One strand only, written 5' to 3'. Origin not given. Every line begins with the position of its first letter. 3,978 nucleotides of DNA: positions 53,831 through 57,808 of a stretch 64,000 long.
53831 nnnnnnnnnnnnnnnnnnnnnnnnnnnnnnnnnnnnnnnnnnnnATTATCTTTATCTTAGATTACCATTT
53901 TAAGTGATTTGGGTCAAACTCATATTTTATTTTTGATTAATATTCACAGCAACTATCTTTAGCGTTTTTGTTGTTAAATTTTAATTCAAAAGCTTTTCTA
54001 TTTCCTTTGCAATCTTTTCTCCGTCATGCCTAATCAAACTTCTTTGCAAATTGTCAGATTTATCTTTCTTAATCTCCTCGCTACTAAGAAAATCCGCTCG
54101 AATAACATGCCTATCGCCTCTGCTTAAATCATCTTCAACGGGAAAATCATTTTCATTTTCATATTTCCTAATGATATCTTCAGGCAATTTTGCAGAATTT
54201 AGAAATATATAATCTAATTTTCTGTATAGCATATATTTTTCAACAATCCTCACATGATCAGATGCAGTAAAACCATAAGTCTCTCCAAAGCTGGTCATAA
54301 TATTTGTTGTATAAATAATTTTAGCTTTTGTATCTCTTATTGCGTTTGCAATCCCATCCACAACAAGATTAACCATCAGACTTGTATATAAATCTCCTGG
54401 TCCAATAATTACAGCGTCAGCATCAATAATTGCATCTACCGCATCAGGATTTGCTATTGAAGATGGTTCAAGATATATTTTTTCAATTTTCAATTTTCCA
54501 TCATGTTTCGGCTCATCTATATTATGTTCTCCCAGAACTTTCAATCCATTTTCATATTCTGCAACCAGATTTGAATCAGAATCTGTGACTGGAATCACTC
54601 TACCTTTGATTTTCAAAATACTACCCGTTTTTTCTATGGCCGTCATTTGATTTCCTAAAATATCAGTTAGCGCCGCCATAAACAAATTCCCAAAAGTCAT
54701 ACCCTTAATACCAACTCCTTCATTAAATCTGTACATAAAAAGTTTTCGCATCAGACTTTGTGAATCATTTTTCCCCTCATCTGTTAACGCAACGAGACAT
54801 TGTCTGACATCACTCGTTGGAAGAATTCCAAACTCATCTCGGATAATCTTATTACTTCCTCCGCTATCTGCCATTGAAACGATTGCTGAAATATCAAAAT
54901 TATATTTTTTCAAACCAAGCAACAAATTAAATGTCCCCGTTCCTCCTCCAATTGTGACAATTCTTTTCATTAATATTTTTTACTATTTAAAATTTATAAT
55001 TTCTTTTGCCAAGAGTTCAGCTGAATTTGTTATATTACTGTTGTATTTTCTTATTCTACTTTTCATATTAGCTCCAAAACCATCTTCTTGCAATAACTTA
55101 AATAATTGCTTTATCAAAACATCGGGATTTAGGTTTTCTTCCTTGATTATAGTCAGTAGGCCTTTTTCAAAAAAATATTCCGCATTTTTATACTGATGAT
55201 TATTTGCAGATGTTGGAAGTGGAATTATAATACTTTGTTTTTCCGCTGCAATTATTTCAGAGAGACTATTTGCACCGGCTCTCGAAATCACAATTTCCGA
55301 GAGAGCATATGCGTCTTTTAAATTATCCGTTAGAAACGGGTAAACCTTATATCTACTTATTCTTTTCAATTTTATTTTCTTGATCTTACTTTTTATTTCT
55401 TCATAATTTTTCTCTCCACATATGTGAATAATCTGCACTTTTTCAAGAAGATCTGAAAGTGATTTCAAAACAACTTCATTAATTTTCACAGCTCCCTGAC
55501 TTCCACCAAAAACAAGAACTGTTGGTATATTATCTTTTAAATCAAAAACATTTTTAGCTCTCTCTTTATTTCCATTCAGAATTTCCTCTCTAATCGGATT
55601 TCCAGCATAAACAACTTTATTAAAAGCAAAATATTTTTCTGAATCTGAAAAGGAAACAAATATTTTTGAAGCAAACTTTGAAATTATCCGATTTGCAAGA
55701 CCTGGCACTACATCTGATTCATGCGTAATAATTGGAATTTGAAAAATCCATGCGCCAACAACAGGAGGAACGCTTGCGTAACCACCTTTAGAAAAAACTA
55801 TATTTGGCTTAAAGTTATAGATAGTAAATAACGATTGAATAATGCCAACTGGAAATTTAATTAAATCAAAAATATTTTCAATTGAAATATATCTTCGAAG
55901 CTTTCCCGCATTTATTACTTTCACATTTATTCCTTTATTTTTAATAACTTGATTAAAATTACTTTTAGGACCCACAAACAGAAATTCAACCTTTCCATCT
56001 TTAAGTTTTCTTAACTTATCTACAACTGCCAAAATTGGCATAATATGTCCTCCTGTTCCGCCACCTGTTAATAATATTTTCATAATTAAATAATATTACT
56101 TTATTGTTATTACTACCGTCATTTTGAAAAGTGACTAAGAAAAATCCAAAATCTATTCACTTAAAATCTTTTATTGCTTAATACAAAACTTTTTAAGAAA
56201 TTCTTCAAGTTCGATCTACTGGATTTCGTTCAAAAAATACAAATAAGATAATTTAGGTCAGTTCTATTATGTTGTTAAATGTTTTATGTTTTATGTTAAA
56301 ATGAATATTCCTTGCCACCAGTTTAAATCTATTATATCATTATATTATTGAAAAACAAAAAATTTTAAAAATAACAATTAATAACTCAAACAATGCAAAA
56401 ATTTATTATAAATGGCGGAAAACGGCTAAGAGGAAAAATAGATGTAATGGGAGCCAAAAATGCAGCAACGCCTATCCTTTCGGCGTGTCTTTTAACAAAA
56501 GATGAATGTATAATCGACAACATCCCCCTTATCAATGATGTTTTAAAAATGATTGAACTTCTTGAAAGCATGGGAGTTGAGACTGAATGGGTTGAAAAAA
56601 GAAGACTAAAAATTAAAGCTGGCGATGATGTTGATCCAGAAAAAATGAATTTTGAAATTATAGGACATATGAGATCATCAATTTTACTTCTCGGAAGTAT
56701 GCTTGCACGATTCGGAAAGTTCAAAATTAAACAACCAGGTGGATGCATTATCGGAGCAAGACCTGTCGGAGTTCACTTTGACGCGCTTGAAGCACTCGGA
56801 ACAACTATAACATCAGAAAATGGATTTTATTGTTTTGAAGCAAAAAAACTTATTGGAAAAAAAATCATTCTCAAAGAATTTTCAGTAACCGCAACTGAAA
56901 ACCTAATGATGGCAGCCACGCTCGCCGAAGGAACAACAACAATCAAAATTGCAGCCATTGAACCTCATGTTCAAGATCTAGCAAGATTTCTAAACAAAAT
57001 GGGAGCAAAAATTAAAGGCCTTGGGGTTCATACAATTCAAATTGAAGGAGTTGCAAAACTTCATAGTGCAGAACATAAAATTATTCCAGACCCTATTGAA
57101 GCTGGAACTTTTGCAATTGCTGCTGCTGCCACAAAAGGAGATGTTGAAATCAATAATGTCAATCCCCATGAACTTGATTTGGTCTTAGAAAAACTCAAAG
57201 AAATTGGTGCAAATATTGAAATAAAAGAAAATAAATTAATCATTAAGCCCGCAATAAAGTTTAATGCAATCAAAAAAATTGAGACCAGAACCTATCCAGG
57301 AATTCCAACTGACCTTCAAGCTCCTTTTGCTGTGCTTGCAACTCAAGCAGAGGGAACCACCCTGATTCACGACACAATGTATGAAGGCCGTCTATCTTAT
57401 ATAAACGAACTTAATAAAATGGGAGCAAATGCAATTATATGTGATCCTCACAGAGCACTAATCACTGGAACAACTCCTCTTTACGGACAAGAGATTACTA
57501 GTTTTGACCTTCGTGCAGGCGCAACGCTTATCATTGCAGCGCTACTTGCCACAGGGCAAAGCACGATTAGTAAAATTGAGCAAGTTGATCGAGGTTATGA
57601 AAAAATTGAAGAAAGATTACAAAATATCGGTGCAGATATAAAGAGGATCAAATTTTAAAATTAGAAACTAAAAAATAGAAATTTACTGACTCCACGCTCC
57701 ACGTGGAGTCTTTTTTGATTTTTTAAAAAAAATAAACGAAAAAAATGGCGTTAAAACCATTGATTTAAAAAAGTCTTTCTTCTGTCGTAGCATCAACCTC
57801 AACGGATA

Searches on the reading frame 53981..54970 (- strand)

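Call 13: search_protein_families(library=pfam, proteins=[window:53981-54970:-], max_evalue=0.001)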
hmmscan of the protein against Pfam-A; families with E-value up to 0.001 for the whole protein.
window:53981-54970:- (329 aa): 1 family
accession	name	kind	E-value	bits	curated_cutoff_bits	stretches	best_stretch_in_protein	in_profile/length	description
PF01933.23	CofD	-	5.7e-85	285.4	30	1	4-294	1-289/290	2-phospho-L-lactate transferase CofD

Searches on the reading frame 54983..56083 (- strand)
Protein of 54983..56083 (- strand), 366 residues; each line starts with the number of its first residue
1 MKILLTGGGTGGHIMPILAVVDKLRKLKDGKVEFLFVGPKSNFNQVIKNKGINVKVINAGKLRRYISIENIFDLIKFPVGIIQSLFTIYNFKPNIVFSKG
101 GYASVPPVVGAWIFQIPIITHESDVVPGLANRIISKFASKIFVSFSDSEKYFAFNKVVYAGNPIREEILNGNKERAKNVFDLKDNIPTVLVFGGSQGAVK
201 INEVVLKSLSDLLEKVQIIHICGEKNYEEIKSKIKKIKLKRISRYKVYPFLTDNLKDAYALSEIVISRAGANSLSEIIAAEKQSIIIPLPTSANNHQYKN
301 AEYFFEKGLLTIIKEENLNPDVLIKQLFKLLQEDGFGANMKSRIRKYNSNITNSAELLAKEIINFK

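Call 13: search_protein_families(library=pfam, proteins=[window:54983-56083:-], max_evalue=0.001)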
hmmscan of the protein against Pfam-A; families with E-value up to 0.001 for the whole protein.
window:54983-56083:- (366 aa): 2 families
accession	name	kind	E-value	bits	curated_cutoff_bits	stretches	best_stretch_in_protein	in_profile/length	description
PF04101.22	Glyco_tran_28_C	-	8.3e-39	133.7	22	1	188-344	1-154/166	Glycosyltransferase family 28 C-terminal domain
PF03033.26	Glyco_transf_28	-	8.7e-35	120.3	26.2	1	3-142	1-138/139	Glycosyltransferase family 28 N-terminal domain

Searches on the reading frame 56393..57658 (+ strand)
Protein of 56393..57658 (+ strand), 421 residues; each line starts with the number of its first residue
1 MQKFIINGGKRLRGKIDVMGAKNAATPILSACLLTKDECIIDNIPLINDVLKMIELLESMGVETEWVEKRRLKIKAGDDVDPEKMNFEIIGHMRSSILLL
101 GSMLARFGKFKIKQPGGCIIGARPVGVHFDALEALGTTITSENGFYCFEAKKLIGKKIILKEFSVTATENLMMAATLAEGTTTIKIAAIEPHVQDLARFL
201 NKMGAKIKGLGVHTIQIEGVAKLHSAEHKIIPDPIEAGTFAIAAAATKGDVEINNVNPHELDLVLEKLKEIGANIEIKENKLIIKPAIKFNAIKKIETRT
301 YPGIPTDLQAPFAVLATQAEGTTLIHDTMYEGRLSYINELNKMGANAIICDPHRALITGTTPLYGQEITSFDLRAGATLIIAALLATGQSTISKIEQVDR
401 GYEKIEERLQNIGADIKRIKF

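Call 13: search_protein_families(library=pfam, proteins=[window:56393-57658:+], max_evalue=0.001)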
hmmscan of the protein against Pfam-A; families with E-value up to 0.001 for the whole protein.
window:56393-57658:+ (421 aa): 1 family
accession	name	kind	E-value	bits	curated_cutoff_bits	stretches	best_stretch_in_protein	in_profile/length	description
PF00275.25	EPSP_synthase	-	1.9e-86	290.9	22.8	1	7-409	2-417/417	EPSP synthase (3-phosphoshikimate 1-carboxyvinyltransferase)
